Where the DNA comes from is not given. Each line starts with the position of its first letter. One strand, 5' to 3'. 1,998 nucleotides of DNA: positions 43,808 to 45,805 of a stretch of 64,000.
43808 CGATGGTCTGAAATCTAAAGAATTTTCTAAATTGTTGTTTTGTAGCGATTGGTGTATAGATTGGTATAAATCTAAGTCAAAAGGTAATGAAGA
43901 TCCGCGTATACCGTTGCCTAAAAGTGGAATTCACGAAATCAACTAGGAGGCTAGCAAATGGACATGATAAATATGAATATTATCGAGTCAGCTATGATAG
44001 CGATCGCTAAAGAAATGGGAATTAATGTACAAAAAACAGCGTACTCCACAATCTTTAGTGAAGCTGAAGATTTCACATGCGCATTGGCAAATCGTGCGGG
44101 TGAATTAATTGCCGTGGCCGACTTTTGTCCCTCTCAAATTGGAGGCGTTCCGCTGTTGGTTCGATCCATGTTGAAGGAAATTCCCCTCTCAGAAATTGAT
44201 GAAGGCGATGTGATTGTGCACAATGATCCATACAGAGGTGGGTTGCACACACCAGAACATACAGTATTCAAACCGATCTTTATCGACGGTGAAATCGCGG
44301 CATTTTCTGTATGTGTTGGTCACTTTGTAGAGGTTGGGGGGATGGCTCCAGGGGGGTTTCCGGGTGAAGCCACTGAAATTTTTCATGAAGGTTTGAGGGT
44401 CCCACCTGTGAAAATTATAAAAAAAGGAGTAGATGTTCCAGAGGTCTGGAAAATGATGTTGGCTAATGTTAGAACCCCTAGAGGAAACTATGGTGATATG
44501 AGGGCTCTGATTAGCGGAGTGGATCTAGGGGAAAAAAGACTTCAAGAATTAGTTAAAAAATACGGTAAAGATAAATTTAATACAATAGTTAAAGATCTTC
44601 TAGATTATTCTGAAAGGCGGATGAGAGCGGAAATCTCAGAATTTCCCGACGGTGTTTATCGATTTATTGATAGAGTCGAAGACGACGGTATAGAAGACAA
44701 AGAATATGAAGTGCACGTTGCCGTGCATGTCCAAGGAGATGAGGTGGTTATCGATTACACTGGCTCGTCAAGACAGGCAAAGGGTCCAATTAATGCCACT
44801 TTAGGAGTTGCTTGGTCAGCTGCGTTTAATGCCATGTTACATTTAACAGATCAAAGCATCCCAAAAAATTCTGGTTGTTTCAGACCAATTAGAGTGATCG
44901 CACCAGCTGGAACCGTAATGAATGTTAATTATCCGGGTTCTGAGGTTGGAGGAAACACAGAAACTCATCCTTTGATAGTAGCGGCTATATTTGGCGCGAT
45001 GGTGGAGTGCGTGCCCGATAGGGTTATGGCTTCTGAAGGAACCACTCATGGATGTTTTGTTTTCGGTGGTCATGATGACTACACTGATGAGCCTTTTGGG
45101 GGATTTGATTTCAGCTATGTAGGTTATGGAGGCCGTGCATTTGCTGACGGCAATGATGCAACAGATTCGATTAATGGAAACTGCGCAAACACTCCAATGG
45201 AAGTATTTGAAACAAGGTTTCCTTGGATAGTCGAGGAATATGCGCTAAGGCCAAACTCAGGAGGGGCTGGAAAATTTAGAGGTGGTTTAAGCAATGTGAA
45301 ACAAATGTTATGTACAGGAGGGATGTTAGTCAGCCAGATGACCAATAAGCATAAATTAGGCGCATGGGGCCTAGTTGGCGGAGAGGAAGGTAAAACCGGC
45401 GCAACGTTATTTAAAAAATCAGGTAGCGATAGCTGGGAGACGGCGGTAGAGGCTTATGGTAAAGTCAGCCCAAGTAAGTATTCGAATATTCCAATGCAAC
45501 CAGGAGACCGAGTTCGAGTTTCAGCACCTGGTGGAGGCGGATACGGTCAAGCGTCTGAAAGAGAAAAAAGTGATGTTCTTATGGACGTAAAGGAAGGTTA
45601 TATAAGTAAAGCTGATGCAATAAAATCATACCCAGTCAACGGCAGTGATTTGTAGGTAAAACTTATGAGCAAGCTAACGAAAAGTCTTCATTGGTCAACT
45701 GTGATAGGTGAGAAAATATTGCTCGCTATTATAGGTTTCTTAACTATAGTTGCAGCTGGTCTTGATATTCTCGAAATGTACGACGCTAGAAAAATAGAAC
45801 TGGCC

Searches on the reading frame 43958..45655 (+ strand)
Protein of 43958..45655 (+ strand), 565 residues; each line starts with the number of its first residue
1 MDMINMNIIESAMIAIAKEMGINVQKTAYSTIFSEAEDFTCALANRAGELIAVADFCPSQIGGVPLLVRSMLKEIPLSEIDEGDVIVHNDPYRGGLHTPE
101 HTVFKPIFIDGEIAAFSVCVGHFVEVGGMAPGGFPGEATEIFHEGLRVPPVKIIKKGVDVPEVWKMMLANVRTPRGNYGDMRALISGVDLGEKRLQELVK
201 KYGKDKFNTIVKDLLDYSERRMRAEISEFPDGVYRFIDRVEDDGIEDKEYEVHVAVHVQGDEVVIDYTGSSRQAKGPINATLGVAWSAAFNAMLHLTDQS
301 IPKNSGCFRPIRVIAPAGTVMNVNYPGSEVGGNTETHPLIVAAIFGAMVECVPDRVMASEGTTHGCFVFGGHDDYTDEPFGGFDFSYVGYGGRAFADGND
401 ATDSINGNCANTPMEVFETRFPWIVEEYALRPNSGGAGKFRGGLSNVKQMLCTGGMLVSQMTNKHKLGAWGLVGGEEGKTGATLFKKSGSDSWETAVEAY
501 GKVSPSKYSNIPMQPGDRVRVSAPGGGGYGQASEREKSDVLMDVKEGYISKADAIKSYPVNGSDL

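Call 5: search_protein_families(library=pfam, proteins=[window:43958-45655:+], max_evalue=1)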
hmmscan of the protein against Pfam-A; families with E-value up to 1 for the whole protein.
window:43958-45655:+ (565 aa): 1 family
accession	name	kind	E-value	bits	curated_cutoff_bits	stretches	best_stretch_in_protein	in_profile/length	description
PF02538.19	Hydantoinase_B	-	6.8e-167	556.5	26.8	1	2-531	1-518/519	Hydantoinase B/oxoprolinase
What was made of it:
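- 43958..45655 (+): hyuB: metal-containing B subunit (565 aa), the inferred binding partner of the small protein. Pfam Hydantoinase_B 7e-167 (call 5).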

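Call 6: search_protein_families(library=ncbifam, proteins=[window:43958-45655:+], max_evalue=1)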
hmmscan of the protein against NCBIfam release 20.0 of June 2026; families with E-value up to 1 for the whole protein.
window:43958-45655:+ (565 aa): 2 families
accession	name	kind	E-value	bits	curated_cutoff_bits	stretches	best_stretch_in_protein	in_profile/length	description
NF050157.1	CapLactmsBetCapB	equivalog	9.2e-94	314.7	1000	1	2-560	2-557/577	caprolactamase subunit beta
NF042976.1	AcphenoCarb_ApcD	equivalog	7.7e-35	120.3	1500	1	65-450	92-487/685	acetophenone carboxylase subunit delta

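Call 13: search_solved_structures(query=window:43958-45655:+, max_evalue=0.001)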
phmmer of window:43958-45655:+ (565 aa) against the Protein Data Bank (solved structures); distinct sequences matched with E-value up to 0.001: 5.
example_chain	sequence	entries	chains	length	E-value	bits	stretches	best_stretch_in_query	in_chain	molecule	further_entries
7hk5_A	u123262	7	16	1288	1.7e-89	304.1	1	4-559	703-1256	N-methylhydantoinase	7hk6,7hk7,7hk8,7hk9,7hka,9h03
6yra_B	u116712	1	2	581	3.7e-70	240.2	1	2-557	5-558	Hydantoinase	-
5l9w_A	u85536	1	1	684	8.7e-32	113.5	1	43-448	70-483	Acetophenone carboxylase delta subunit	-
5m45_A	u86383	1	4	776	7.3e-14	54.3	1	24-481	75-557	Acetone carboxylase alpha subunit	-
5svb_A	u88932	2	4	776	7.3e-14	54.3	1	24-481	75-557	Acetone carboxylase alpha subunit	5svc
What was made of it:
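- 43958..45655 (+): PDB relatives are N-methylhydantoinase, CapB, Apc and AC (call 13).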

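Call 60: search_dna_similar(query=window:43958-45652:+, collection=plasmids, mode=protein, max_rows=40, rows=best, max_evalue=1e-50)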
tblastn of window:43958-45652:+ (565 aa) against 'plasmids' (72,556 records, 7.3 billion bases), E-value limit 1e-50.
Records with a match: 750; places in all: 946; records where one place covers at least 80% of the query: 742.
Best place of each record, by identity: 60-80% 6; <60% 744.
By first word of the organism name: Agrobacterium 162; Rhizobium 133; Sinorhizobium 91; Paracoccus 27; Sulfitobacter 18; Ensifer 14; Azospirillum 12; Rhodococcus 11; Mesorhizobium 10; Aminobacter 10; and 97 more.
By predicted mobility (MOB-suite, as given by PLSDB): non-mobilizable 426; conjugative 215; mobilizable 109.
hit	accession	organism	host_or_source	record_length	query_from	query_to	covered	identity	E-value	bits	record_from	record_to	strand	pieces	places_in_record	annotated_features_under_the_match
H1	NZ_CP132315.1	Shinella oryzae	Homo sapiens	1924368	1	558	99%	63.8%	0e+0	748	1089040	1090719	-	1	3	none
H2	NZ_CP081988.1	Shinella oryzae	cell culture,rhizosphere soil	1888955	1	558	99%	63.8%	0e+0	748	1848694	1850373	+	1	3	none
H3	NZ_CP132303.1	Shinella sumterensis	Homo sapiens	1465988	1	558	99%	63.6%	0e+0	748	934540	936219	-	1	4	none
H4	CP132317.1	Shinella sumterensis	Homo sapiens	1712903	1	558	99%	63.6%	0e+0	748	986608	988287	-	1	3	hydantoinase B/oxoprolinase family protein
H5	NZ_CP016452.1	Sinorhizobium sp. RAC02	Microbial isolate,Algal phycosphere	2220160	1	558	99%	63.6%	0e+0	746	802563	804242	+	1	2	none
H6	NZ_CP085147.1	Sulfitobacter dubius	cell culture,Sediment from the Channel ...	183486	1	558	99%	63.2%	0e+0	744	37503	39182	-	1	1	hydantoinase B/oxoprolinase family protein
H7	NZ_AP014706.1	Methylobacterium aquaticum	-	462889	1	558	99%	56.9%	0e+0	674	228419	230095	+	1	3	hydantoinase B/oxoprolinase family protein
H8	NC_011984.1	Allorhizobium ampelinum S4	Vitis vinifera cv. 'Izsaki Sarfeher'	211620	1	558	99%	56.0%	0e+0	657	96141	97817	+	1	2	hydantoinase B/oxoprolinase family protein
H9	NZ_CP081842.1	Agrobacterium vitis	Vitis,Cell culture,South Africa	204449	1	558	99%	56.0%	0e+0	657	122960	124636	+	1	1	hydantoinase B/oxoprolinase family protein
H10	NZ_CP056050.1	Agrobacterium vitis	Vitis vinifera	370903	1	558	99%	56.0%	0e+0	657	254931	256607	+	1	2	hydantoinase B/oxoprolinase family protein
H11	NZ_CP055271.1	Agrobacterium vitis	Vitis vinifera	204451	1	558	99%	56.0%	0e+0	657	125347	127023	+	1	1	hydantoinase B/oxoprolinase family protein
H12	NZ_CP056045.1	Agrobacterium vitis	Vitis vinifera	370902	1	558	99%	56.0%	0e+0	657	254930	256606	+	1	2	hydantoinase B/oxoprolinase family protein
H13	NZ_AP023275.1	Agrobacterium vitis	Vitis vinifera,grapevine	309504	1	558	99%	56.0%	0e+0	657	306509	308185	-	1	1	hydantoinase B/oxoprolinase family protein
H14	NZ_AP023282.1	Agrobacterium vitis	Vitis vinifera,grapevine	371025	1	558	99%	56.0%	0e+0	657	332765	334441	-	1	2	hydantoinase B/oxoprolinase family protein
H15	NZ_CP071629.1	Rhizobium leguminosarum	lentil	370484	3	565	100%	53.5%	0e+0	641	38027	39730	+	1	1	hydantoinase B/oxoprolinase family protein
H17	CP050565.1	Rhizobium leguminosarum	Lathyrus sativus,cell culture,root ...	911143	3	554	98%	54.1%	0e+0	614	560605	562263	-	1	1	hydantoinase B/oxoprolinase family protein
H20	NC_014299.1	Halalkalicoccus jeotgali B3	-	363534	2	561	99%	47.6%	2e-173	551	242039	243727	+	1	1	hydantoinase B/oxoprolinase family protein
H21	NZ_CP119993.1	Halomarina sp. PSR21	cell culture,saline soil from Tarim ...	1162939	1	565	100%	37.4%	7e-115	382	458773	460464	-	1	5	record has no annotation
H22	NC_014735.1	Halogeometricum borinquense DSM 11551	-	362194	1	551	98%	36.5%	6e-91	313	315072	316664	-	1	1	hydantoinase B/oxoprolinase family protein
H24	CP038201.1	Paracoccus ferrooxidans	single cell,bioreactor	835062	2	560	99%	35.5%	1e-99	338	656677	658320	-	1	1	hydantoinase B/oxoprolinase family protein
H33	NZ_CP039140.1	Haloferax mediterranei ATCC 33500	Cell culture,Spain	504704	1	551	98%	34.9%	4e-100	340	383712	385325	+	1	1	hydantoinase B/oxoprolinase family protein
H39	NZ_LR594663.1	Variovorax sp. RA8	Riverbed sediment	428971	1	565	100%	33.4%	6e-90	310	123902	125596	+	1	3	hydantoinase B/oxoprolinase family protein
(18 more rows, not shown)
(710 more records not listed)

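Call 61: get_annotated_region(hit=H6, flank=4000)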
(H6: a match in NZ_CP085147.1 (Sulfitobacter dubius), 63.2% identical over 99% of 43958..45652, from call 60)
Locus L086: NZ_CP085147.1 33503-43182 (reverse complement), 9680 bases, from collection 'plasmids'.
description: Sulfitobacter dubius strain DSM 109990 plasmid pDSM109990_c, complete sequence
organism: Sulfitobacter dubius (NCBI taxid 218673)
taxonomy: Bacteria; Pseudomonadota; Alphaproteobacteria; Rhodobacterales; Roseobacteraceae; Sulfitobacter; Sulfitobacter dubius
host: -; source: cell culture,Sediment from the Channel Sea by Roscoff; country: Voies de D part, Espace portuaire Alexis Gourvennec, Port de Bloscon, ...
typing (MOB-suite, as given by PLSDB): non-mobilizable
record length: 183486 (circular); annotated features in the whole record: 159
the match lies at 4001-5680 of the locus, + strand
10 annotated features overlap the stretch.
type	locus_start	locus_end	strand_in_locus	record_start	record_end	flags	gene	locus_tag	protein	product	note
CDS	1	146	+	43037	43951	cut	-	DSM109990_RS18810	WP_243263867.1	branched-chain amino acid ABC transporter permease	GO:0015803 - branched-chain amino acid transport [Evidence IEA]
CDS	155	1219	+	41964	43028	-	-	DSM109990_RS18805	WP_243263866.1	branched-chain amino acid ABC transporter permease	GO:0015803 - branched-chain amino acid transport [Evidence IEA]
CDS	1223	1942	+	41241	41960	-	-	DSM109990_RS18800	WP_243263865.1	GntR family transcriptional regulator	-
CDS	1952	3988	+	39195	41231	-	-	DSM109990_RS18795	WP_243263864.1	hydantoinase/oxoprolinase family protein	-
CDS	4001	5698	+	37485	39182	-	-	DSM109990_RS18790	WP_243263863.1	hydantoinase B/oxoprolinase family protein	-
CDS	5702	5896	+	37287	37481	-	-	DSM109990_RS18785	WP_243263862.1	hypothetical protein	-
CDS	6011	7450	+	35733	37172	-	-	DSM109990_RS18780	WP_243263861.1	NAD-dependent succinate-semialdehyde dehydrogenase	-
CDS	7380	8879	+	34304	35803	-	-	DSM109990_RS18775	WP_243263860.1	aminotransferase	-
CDS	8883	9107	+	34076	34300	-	-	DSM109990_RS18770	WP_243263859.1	hypothetical protein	-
CDS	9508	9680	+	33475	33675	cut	-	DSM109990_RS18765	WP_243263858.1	hypothetical protein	-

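Call 62: get_annotated_region(hit=H8, flank=4000)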
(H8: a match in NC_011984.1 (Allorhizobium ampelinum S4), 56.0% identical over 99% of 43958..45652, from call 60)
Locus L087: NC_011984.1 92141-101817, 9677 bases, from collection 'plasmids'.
description: Allorhizobium ampelinum S4 plasmid pAtS4c, complete sequence
organism: Allorhizobium ampelinum S4 (NCBI taxid 311402)
taxonomy: Bacteria; Pseudomonadota; Alphaproteobacteria; Hyphomicrobiales; Rhizobiaceae; Allorhizobium; Allorhizobium ampelinum; Allorhizobium ampelinum S4
host: -; source: Vitis vinifera cv. 'Izsaki Sarfeher'; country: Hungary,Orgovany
typing (MOB-suite, as given by PLSDB): conjugative; replicon rep_cluster_553; relaxase MOBQ; mating-pair formation MPF_T
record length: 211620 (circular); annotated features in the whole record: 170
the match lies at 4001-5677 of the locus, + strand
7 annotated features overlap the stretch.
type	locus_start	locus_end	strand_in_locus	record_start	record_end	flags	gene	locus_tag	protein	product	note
CDS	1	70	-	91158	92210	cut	-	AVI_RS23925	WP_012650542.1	ABC transporter permease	GO:0008643 - carbohydrate transport [Evidence IEA]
CDS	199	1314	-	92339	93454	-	-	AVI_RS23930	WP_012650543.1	substrate-binding domain-containing protein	-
CDS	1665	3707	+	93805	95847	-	-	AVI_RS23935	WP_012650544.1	hydantoinase/oxoprolinase family protein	-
CDS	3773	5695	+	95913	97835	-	-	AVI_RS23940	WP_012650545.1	hydantoinase B/oxoprolinase family protein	-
CDS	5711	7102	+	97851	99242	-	-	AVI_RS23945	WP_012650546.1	aminotransferase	-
CDS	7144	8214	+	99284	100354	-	-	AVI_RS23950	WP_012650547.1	LacI family DNA-binding transcriptional regulator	GO:0006351 - DNA-templated transcription [Evidence IEA]; GO:0045892 - negative regulation of DNA-templated ...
CDS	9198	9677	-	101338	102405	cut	-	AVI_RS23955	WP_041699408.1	IS110 family transposase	-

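Call 63: get_annotated_region(hit=H20, flank=4000)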
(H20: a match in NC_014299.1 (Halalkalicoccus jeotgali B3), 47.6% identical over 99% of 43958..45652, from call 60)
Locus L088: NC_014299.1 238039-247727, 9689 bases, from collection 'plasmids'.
description: Halalkalicoccus jeotgali B3 plasmid 2, complete sequence
organism: Halalkalicoccus jeotgali B3 (NCBI taxid 795797)
taxonomy: Archaea; Euryarchaeota; Halobacteria; Halobacteriales; Halococcaceae; Halalkalicoccus; Halalkalicoccus jeotgali; Halalkalicoccus jeotgali B3
host: -; source: -; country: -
typing (MOB-suite, as given by PLSDB): conjugative; relaxase MOBP; mating-pair formation MPF_T
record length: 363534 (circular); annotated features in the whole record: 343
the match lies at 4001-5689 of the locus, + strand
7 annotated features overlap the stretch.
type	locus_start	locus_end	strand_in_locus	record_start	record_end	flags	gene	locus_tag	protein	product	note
CDS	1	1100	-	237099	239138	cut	-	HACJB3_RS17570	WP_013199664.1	primary-amine oxidase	-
CDS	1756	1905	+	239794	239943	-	-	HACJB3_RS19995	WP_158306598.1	hypothetical protein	-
CDS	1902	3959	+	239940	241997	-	-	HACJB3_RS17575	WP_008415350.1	hydantoinase/oxoprolinase family protein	-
CDS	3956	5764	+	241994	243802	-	-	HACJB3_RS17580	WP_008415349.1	hydantoinase B/oxoprolinase family protein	-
CDS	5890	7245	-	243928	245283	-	-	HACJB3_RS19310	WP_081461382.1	polysaccharide deacetylase family protein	GO:0005975 - carbohydrate metabolic process [Evidence IEA]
CDS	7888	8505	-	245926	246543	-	-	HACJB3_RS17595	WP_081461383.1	amidase family protein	-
CDS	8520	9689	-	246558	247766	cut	-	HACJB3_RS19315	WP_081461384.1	ATP-binding protein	-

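Call 67: get_annotated_region(hit=H1, flank=3500)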
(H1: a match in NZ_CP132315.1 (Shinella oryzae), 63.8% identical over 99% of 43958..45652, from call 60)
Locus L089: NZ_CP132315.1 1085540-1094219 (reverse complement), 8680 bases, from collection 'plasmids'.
description: Shinella oryzae strain UPHL-collab-2 plasmid unnamed1, complete sequence
organism: Shinella oryzae (NCBI taxid 2871820)
taxonomy: Bacteria; Pseudomonadota; Alphaproteobacteria; Hyphomicrobiales; Rhizobiaceae; Shinella; Shinella oryzae
host: -; source: Homo sapiens; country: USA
typing (MOB-suite, as given by PLSDB): non-mobilizable; mating-pair formation MPF_T
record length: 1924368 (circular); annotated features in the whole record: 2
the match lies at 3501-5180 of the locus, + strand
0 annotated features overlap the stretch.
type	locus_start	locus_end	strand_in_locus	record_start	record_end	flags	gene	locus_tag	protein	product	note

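Call 68: get_annotated_region(hit=H7, flank=3500)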
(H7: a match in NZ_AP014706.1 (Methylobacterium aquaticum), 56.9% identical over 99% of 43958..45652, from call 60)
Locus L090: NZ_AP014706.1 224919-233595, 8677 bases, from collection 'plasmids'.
description: Methylobacterium aquaticum strain MA-22A plasmid pMaq22A_2p, complete sequence
organism: Methylobacterium aquaticum (NCBI taxid 270351)
taxonomy: Bacteria; Pseudomonadota; Alphaproteobacteria; Hyphomicrobiales; Methylobacteriaceae; Methylobacterium; Methylobacterium aquaticum
host: -; source: -; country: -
typing (MOB-suite, as given by PLSDB): mobilizable; relaxase MOBP
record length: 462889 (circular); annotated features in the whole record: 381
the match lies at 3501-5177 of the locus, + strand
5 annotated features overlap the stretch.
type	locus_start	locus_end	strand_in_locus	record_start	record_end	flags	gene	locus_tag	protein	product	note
CDS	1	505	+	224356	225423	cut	-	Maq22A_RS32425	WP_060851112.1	branched-chain amino acid ABC transporter permease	GO:0015803 - branched-chain amino acid transport [Evidence IEA]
CDS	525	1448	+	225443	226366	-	-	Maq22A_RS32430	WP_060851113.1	aminotransferase class IV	-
CDS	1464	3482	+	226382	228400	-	-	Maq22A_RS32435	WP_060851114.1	hydantoinase/oxoprolinase family protein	-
CDS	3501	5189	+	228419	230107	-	-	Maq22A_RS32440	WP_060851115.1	hydantoinase B/oxoprolinase family protein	-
CDS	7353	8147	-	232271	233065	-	istB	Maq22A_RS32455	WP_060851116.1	IS21-like element helper ATPase IstB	-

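Call 69: get_annotated_region(hit=H15, flank=3500)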
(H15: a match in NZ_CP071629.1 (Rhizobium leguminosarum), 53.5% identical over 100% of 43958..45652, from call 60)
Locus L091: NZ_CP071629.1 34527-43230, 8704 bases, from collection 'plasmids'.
description: Rhizobium leguminosarum strain GLR17 plasmid p3, complete sequence
organism: Rhizobium leguminosarum (NCBI taxid 384)
taxonomy: Bacteria; Pseudomonadota; Alphaproteobacteria; Hyphomicrobiales; Rhizobiaceae; Rhizobium; Rhizobium leguminosarum
host: -; source: lentil; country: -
typing (MOB-suite, as given by PLSDB): conjugative; relaxase MOBP; mating-pair formation MPF_T
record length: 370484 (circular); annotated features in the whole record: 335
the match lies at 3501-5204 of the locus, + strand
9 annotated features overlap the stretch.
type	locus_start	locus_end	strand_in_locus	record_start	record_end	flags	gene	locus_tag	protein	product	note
CDS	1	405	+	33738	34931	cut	-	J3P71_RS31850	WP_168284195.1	sugar ABC transporter permease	-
CDS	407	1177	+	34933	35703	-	-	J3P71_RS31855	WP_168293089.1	ATP-binding cassette domain-containing protein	-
CDS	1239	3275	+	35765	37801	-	-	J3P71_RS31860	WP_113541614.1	hydantoinase/oxoprolinase family protein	-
CDS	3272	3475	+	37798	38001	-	-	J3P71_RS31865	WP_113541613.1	hypothetical protein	-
CDS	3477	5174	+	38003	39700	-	-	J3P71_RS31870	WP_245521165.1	hydantoinase B/oxoprolinase family protein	-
CDS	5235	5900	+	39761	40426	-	-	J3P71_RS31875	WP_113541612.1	SDR family NAD(P)-dependent oxidoreductase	-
CDS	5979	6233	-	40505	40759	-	-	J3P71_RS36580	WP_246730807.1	MarR family transcriptional regulator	-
CDS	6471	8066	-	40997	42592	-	-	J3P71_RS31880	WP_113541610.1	FAD-dependent oxidoreductase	-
CDS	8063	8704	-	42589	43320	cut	-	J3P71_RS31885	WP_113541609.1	GntR family transcriptional regulator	-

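Call 70: get_annotated_region(hit=H17, flank=3500)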
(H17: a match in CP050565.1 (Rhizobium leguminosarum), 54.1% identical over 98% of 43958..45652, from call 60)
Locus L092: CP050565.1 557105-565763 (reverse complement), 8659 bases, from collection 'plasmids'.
description: Rhizobium leguminosarum bv. viciae strain RCAM2802 plasmid p_1, complete sequence
organism: Rhizobium leguminosarum (NCBI taxid 387)
taxonomy: Bacteria; Pseudomonadota; Alphaproteobacteria; Hyphomicrobiales; Rhizobiaceae; Rhizobium; Rhizobium leguminosarum
host: -; source: Lathyrus sativus,cell culture,root nodule; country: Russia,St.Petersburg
typing (MOB-suite, as given by PLSDB): conjugative; relaxase MOBQ; mating-pair formation MPF_T
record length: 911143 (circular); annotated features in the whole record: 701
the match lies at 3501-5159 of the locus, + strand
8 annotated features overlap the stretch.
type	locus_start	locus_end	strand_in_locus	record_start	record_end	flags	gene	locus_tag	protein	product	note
CDS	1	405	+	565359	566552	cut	-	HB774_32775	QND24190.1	ABC transporter permease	-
CDS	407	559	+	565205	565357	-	-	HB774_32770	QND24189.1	hypothetical protein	-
CDS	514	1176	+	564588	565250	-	-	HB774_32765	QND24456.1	sugar ABC transporter ATP-binding protein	-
CDS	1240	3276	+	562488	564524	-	-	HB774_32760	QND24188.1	hydantoinase/oxoprolinase family protein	-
CDS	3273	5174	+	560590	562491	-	-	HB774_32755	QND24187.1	hydantoinase B/oxoprolinase family protein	-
CDS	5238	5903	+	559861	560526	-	-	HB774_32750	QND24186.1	SDR family NAD(P)-dependent oxidoreductase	-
CDS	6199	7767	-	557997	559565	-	-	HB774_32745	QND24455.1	aldehyde dehydrogenase (NADP(+))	-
CDS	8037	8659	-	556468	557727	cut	-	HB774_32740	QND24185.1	DegT/DnrJ/EryC1/StrS family aminotransferase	-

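Call 71: get_annotated_region(hit=H22, flank=3500)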
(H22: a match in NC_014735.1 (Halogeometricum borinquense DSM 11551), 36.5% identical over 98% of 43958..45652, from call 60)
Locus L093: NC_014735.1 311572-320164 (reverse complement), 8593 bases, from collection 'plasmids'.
description: Halogeometricum borinquense DSM 11551 plasmid pHBOR01, complete sequence
organism: Halogeometricum borinquense DSM 11551 (NCBI taxid 469382)
taxonomy: Archaea; Euryarchaeota; Halobacteria; Halobacteriales; Haloferacaceae; Halogeometricum; Halogeometricum borinquense; Halogeometricum borinquense DSM 11551
host: -; source: -; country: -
typing (MOB-suite, as given by PLSDB): non-mobilizable
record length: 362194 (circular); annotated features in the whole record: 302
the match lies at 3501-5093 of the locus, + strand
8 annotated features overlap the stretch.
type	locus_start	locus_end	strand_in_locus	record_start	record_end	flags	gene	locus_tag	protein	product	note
CDS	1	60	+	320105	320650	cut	-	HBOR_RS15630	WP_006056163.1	ribbon-helix-helix protein, CopG family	GO:0006355 - regulation of DNA-templated transcription [Evidence IEA]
CDS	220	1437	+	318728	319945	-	-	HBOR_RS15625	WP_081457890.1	Nramp family divalent metal transporter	GO:0055085 - transmembrane transport [Evidence IEA]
CDS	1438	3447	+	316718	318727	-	-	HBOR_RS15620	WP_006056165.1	hydantoinase/oxoprolinase family protein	-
CDS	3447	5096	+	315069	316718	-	-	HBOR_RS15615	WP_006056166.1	hydantoinase B/oxoprolinase family protein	-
CDS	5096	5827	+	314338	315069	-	-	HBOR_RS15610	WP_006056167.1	aspartate/glutamate racemase family protein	GO:0006807 - nitrogen compound metabolic process [Evidence IEA]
CDS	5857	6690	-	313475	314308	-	-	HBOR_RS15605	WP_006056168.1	MBL fold metallo-hydrolase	-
CDS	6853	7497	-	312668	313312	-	-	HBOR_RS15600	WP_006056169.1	hypothetical protein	-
CDS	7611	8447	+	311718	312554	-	-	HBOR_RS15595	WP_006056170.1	RNA ligase family protein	-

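Call 72: get_annotated_region(hit=H24, flank=3500)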
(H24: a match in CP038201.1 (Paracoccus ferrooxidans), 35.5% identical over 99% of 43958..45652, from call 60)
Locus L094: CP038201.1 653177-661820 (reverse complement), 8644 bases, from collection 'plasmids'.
description: Paracoccus ferrooxidans strain NCCB 100066 plasmid pFER3, complete sequence
organism: Paracoccus ferrooxidans (NCBI taxid 327104)
taxonomy: Bacteria; Pseudomonadota; Alphaproteobacteria; Rhodobacterales; Paracoccaceae; Paracoccus; Paracoccus ferrooxidans
host: -; source: single cell,bioreactor; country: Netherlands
typing (MOB-suite, as given by PLSDB): non-mobilizable; replicon rep_cluster_229
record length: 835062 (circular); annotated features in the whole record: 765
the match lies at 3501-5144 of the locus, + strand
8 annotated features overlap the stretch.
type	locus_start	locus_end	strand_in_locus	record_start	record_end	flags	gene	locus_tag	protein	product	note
CDS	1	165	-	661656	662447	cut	-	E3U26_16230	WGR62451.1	ABC transporter ATP-binding protein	-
CDS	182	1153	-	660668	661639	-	-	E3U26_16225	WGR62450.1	ABC transporter substrate-binding protein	-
CDS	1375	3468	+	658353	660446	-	-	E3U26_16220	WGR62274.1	hydantoinase/oxoprolinase family protein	-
CDS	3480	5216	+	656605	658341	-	-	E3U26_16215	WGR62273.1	hydantoinase B/oxoprolinase family protein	-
CDS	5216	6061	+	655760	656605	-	-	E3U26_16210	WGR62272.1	sugar phosphate isomerase/epimerase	-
CDS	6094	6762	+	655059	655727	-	-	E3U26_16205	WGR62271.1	TetR/AcrR family transcriptional regulator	-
CDS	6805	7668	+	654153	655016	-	-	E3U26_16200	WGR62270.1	EamA family transporter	-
CDS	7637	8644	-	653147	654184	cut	-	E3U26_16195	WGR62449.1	GlxA family transcriptional regulator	-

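Call 73: get_annotated_region(hit=H33, flank=3500)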
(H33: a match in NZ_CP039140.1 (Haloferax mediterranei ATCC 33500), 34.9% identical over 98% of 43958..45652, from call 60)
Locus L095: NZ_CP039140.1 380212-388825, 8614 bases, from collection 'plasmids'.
description: Haloferax mediterranei ATCC 33500 plasmid pHME505, complete sequence
organism: Haloferax mediterranei ATCC 33500 (NCBI taxid 523841)
taxonomy: Archaea; Euryarchaeota; Halobacteria; Halobacteriales; Haloferacaceae; Haloferax; Haloferax mediterranei; Haloferax mediterranei ATCC 33500
host: -; source: Cell culture,Spain; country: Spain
typing (MOB-suite, as given by PLSDB): non-mobilizable
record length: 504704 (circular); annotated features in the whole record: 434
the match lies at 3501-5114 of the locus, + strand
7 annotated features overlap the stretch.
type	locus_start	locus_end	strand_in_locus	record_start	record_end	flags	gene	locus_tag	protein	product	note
CDS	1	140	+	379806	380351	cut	-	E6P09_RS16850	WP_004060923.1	ribbon-helix-helix protein, CopG family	GO:0006355 - regulation of DNA-templated transcription [Evidence IEA]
CDS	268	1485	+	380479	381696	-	-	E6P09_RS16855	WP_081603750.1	Nramp family divalent metal transporter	GO:0055085 - transmembrane transport [Evidence IEA]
CDS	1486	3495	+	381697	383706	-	-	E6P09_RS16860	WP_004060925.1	hydantoinase/oxoprolinase family protein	-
CDS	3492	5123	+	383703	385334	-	-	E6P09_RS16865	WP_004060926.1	hydantoinase B/oxoprolinase family protein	-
CDS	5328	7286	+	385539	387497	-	-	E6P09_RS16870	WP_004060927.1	PAS domain S-box protein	-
CDS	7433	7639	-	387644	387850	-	-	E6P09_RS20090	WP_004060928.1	alpha/beta hydrolase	-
CDS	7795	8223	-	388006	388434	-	-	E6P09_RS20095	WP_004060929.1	alpha/beta fold hydrolase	-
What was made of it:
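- Haloarchaeal hyuAB loci carry an Nramp metal transporter directly upstream (calls 71, 73), which suggests metal supply matters for this enzyme family.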
